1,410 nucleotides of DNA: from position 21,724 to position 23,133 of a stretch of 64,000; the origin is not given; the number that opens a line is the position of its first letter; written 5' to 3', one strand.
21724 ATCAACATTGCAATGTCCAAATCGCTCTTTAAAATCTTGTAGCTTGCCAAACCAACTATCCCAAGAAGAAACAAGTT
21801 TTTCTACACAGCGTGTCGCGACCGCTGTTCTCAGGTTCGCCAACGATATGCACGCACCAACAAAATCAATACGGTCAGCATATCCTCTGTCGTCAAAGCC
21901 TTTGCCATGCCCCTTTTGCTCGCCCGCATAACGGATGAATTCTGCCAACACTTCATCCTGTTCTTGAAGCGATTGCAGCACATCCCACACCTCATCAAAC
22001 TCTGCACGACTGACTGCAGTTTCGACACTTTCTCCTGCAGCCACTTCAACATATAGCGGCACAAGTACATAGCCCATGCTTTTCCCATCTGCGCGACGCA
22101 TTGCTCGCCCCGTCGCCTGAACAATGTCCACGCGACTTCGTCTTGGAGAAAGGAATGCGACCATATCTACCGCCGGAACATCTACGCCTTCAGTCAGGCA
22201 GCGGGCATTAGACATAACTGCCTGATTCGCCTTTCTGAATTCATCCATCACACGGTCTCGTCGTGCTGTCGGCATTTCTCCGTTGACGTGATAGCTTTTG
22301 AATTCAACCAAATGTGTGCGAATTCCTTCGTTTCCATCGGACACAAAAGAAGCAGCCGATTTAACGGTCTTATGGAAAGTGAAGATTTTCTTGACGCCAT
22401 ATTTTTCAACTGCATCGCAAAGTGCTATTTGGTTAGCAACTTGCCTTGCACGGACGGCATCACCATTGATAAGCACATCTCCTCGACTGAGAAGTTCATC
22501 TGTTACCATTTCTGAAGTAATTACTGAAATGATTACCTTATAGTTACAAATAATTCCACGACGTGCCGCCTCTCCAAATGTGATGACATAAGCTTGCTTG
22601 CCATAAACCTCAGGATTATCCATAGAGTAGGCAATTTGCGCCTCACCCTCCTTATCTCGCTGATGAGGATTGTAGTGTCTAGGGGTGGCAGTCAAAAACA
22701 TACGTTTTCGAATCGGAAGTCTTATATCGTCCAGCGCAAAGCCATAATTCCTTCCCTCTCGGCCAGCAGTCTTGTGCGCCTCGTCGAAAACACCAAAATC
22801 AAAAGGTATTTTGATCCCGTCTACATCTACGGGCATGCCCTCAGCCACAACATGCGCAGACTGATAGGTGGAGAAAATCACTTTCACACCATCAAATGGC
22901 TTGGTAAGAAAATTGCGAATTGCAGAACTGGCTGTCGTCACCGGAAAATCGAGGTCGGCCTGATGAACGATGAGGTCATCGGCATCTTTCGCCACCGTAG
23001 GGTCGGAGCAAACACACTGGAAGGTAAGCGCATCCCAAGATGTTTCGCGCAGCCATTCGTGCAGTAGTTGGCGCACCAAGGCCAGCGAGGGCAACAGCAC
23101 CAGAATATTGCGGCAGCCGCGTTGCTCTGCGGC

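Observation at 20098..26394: Co-directional accessory block (orphan 591-aa gene, ParE toxin/antitoxin, nuclease-helicase) between the mtn salvage genes and earP-efp: candidate defence island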

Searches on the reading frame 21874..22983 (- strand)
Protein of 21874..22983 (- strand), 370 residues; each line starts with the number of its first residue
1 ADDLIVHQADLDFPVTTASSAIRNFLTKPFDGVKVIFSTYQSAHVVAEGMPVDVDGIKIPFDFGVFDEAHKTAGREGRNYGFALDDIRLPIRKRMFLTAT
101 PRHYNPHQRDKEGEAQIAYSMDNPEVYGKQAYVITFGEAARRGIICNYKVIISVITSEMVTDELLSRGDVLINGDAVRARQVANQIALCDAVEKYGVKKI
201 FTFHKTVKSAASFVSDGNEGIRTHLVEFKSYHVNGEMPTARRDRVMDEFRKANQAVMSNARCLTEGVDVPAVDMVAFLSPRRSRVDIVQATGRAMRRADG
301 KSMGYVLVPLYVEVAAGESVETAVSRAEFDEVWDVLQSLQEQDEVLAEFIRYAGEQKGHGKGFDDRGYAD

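Call 75: find_related_loci(query=window:21874-22983:-, collection=metagenome_contigs, flank=7000)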
Query window:21874-22983:- (370 aa) in metagenome_contigs; peptide patterns used: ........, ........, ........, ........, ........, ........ (x = any residue, [..] = any of these).
301 stretches matched a pattern; 60 encode a relative of the query (tblastn E <= 1e-3); 60 distinct loci.
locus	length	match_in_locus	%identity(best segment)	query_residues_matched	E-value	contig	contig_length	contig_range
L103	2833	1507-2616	100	1-370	0e+0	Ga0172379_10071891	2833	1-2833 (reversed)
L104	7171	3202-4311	81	1-370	0e+0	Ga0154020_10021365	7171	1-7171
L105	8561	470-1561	80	2-370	0e+0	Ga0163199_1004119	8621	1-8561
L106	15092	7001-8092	79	2-370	0e+0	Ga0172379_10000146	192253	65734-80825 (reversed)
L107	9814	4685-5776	77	2-370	0e+0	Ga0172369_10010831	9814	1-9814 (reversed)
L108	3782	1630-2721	76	2-370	0e+0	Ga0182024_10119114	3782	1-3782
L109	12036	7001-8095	71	1-370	0e+0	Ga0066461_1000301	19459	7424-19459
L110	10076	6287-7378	71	2-370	0e+0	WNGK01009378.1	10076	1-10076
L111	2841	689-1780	72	2-370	0e+0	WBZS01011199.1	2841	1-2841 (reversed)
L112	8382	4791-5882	71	2-370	1e-179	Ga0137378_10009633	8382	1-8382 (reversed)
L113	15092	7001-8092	69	2-370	1e-174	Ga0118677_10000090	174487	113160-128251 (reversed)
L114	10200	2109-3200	69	2-370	1e-174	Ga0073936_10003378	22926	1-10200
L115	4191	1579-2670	69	2-370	3e-179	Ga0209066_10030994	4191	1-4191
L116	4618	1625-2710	69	2-368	4e-176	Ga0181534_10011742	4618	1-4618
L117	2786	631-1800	67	2-365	0e+0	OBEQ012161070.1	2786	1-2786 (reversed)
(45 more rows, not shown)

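Call 80: search_protein_families(library=pfam, alignment_id=A5, max_evalue=0.0001)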
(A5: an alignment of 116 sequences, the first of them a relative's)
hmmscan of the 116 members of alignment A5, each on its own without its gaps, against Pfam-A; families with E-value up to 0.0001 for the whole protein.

A. member 1, L104:303-1538:+ (412 aa): 1 family
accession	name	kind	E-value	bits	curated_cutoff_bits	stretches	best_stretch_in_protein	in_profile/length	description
PF02639.20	DUF188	-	2.6e-51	173.1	24.3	1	278-406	1-129/130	Uncharacterized BCR, YaiI/YqxD family COG1671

B. families by the number of members that match (of 116 scanned): 141 families (the first 25 are shown)
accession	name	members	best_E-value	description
PF13245.12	AAA_19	4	9.1e-46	AAA domain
PF13538.12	UvrD_C_2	3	1.7e-21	UvrD-like helicase C-terminal domain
PF00515.34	TPR_1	2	5.2e-72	Tetratricopeptide repeat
PF07719.23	TPR_2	2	1.2e-60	Tetratricopeptide repeat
PF13181.12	TPR_8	2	3.9e-52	Tetratricopeptide repeat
PF13414.12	TPR_11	2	3.3e-50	TPR repeat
PF13431.12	TPR_17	2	7.2e-45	Tetratricopeptide repeat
PF00580.27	UvrD-helicase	2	1.8e-41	UvrD/REP helicase N-terminal domain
PF13424.12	TPR_12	2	3.9e-36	Tetratricopeptide repeat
PF13428.12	TPR_14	2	2.3e-34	Tetratricopeptide repeat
PF13432.12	TPR_16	2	2.5e-32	Tetratricopeptide repeat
PF14559.12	TPR_19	2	2.8e-28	Tetratricopeptide repeat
PF23139.1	OB_YrrC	2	1.8e-26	ATP-dependent DNA helicase YrrC, OB-fold domain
PF13176.12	TPR_7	2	3.8e-25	Tetratricopeptide repeat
PF13371.12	TPR_9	2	5.6e-24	Tetratricopeptide repeat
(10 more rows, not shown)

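Call 81: search_protein_families(library=padloc, alignment_id=A5, max_evalue=1e-10)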
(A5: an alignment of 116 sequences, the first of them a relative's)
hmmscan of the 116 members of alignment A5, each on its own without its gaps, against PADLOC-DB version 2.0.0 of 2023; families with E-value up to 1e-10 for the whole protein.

A. member 1, L104:303-1538:+ (412 aa): 0 families

B. families by the number of members that match (of 116 scanned): 134 families (the first 25 are shown)
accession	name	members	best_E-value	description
PDLC04938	PDC-S15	2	4.3e-52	-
PDLC00117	GajB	2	9.9e-47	UrvD helicase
PDLC03802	RTasHel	2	3.6e-44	DRT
PDLC00114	GajB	2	5.9e-44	UrvD helicase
PDLC04937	PDC-S15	2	3.8e-40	-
PDLC00132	GajB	2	9.1e-40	UrvD helicase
PDLC03963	SoFic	2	1.7e-39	-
PDLC00123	GajB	2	3.5e-34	UrvD helicase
PDLC04936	PDC-S15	2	4.2e-29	-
PDLC00103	GajB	2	1.7e-28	UrvD helicase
PDLC00127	GajB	2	2.5e-28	UrvD helicase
PDLC01087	C3a187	2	2e-25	NERD+UvrD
PDLC04933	PDC-S15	2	3.5e-25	-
PDLC00129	GajB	2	9.9e-25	UrvD helicase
PDLC00104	GajB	2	4.2e-24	UrvD helicase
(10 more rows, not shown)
